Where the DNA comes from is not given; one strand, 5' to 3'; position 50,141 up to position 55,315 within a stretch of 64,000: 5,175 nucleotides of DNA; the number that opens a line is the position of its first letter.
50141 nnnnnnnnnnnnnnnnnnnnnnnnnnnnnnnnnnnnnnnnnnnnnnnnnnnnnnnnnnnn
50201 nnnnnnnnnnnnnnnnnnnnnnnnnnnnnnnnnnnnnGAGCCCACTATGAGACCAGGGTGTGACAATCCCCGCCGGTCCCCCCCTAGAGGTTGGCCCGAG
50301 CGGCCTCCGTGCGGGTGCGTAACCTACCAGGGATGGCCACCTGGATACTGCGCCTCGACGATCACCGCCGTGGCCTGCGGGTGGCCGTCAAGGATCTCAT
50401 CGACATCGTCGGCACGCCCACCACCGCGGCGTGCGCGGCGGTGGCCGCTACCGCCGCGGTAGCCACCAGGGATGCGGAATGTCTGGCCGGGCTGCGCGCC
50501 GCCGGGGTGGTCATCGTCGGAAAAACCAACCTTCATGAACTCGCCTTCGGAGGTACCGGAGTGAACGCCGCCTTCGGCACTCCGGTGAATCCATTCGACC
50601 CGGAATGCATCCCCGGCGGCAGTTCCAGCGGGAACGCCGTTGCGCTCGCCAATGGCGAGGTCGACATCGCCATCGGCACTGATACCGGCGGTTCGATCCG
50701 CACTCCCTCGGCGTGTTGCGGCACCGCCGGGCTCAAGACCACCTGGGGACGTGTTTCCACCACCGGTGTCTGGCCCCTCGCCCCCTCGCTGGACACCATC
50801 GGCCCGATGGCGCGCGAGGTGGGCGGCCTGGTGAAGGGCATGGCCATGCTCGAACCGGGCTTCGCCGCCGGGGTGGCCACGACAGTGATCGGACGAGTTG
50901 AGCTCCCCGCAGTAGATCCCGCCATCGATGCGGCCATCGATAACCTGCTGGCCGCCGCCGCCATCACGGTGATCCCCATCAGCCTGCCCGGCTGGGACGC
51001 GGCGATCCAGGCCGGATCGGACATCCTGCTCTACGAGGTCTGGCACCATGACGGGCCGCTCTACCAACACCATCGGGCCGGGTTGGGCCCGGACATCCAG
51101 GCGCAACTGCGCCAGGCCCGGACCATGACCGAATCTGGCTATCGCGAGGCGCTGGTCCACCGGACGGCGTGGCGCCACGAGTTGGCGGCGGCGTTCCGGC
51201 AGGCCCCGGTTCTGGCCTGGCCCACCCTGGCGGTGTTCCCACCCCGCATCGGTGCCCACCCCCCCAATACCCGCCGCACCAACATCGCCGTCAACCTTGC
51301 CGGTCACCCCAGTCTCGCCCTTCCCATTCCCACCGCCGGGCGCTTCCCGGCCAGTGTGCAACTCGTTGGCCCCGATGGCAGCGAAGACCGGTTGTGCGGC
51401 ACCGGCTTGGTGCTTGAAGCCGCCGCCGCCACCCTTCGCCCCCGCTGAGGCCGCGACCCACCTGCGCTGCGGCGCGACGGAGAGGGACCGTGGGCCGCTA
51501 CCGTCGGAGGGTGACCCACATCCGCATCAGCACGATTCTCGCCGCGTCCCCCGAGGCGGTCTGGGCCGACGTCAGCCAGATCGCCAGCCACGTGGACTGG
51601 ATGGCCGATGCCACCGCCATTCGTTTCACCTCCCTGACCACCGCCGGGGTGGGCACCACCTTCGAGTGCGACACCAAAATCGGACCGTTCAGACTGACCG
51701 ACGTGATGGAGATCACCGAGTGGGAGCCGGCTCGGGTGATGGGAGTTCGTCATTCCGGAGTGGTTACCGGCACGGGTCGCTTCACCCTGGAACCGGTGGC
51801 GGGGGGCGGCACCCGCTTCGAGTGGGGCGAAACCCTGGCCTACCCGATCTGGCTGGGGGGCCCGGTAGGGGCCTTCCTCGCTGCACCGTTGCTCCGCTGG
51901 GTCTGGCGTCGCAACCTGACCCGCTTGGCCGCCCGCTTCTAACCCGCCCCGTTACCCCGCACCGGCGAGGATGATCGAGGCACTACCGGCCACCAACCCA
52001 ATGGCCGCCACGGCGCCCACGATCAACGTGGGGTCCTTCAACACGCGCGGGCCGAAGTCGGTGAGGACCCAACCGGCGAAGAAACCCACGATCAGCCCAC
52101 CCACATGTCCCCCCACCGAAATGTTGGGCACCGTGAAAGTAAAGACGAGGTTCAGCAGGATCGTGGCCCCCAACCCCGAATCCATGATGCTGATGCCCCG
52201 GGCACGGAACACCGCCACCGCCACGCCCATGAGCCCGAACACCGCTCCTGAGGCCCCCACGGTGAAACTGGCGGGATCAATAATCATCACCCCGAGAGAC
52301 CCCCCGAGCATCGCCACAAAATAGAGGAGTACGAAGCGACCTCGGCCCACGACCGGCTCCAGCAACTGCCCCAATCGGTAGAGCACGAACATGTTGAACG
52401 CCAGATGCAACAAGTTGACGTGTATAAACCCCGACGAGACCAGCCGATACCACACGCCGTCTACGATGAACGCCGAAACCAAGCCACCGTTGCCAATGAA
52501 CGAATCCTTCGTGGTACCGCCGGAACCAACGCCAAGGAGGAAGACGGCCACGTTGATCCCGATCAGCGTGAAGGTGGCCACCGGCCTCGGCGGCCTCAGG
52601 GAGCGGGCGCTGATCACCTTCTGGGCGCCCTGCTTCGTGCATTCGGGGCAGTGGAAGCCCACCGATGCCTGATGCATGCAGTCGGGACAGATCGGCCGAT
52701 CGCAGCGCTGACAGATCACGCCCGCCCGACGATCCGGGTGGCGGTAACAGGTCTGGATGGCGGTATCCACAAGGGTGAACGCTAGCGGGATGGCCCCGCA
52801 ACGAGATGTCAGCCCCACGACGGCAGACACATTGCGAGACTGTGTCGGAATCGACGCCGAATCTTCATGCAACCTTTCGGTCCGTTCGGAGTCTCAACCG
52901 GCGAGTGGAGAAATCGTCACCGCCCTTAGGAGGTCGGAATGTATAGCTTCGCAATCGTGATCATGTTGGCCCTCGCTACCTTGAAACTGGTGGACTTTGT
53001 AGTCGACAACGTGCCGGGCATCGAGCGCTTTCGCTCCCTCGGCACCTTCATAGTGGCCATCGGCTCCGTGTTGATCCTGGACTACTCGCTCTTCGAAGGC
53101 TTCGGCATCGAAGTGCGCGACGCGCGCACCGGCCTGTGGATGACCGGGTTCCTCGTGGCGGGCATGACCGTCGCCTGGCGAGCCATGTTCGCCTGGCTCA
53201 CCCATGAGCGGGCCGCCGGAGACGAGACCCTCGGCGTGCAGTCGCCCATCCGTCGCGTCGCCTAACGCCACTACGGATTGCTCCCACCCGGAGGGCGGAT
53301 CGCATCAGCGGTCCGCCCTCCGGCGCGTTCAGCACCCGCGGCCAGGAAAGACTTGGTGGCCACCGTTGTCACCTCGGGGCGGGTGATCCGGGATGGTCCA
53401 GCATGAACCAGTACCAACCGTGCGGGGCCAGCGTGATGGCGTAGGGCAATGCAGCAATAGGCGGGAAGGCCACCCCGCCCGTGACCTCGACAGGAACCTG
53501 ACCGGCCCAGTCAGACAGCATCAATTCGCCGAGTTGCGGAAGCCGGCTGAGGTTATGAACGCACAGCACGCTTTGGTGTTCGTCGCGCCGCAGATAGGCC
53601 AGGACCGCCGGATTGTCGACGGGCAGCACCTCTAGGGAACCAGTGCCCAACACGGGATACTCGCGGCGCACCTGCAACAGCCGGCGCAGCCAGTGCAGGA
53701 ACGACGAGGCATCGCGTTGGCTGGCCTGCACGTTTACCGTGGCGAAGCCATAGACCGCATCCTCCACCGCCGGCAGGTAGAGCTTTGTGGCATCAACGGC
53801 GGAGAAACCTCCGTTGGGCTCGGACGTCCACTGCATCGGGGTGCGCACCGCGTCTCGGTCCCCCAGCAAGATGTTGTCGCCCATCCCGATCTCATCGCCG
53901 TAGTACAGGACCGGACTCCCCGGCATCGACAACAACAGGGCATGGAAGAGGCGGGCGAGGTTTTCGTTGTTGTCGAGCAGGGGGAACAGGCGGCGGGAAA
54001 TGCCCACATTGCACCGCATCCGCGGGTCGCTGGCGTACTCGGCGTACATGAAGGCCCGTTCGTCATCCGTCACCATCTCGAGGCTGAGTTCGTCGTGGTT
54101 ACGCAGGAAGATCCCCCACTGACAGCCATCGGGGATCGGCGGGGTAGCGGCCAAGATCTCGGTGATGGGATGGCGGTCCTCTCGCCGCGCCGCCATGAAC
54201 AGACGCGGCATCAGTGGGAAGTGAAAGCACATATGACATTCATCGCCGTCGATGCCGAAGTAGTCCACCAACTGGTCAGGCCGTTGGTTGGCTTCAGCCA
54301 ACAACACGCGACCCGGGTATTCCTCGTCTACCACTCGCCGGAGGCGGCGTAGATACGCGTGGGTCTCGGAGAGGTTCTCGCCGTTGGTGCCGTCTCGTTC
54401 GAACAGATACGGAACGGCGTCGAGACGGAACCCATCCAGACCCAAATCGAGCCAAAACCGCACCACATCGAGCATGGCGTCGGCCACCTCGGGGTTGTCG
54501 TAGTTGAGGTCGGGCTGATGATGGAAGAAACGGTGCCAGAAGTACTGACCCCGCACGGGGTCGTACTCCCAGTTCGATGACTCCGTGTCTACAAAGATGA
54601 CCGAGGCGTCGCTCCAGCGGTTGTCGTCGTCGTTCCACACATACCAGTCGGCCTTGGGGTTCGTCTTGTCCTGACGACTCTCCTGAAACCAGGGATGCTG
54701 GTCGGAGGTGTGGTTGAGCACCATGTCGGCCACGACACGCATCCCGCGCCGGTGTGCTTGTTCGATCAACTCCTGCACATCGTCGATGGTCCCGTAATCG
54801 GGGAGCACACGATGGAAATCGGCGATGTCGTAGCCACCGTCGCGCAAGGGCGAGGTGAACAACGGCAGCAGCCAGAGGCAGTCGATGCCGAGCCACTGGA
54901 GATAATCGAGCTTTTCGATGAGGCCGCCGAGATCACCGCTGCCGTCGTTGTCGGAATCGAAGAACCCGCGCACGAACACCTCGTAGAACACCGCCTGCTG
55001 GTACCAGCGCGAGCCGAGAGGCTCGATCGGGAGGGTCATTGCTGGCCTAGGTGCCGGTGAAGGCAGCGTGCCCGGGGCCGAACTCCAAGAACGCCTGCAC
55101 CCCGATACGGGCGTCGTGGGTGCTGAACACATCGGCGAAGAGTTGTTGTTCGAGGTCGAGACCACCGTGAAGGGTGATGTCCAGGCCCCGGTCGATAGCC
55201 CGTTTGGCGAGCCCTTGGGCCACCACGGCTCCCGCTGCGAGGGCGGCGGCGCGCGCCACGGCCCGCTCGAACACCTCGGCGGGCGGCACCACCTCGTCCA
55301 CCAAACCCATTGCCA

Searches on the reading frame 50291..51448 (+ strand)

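Call 73: search_protein_families(library=pfam, proteins=[window:50291-51448:+], max_evalue=0.0001)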
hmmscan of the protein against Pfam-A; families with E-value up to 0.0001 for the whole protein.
window:50291-51448:+ (385 aa): 1 family
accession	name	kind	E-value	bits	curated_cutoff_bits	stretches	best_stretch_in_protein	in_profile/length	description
PF01425.27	Amidase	-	5.3e-67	227.2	27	2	28-180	49-199/445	Amidase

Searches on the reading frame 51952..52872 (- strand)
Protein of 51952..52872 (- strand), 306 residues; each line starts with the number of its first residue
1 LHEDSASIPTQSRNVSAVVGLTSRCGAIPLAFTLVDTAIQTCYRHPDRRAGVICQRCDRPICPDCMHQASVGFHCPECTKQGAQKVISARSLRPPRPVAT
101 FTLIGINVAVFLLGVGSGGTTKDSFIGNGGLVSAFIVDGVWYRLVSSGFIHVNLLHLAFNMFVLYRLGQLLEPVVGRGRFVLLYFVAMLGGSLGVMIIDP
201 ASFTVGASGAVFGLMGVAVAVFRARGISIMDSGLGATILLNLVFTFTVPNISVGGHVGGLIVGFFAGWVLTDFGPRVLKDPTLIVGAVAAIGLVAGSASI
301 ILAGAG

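Call 73: search_protein_families(library=pfam, proteins=[window:51952-52872:-], max_evalue=0.0001)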
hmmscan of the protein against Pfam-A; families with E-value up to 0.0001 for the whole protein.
window:51952-52872:- (306 aa): 1 family
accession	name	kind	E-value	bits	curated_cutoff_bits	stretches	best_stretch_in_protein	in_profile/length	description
PF01694.28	Rhomboid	-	2.8e-30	105.9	22.6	1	140-271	3-141/143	Rhomboid domain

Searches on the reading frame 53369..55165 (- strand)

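Call 73: search_protein_families(library=pfam, proteins=[window:53369-55165:-], max_evalue=0.0001)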
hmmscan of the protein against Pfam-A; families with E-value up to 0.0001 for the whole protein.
window:53369-55165:- (598 aa): 2 families
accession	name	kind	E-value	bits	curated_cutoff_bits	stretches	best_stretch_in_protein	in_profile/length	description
PF00128.31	Alpha-amylase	-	2.1e-94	317.7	22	1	63-508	2-445/446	Alpha amylase, catalytic domain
PF16657.11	Malt_amylase_C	-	8.3e-23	80.7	27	1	509-586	1-75/75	Maltogenic Amylase, C-terminal domain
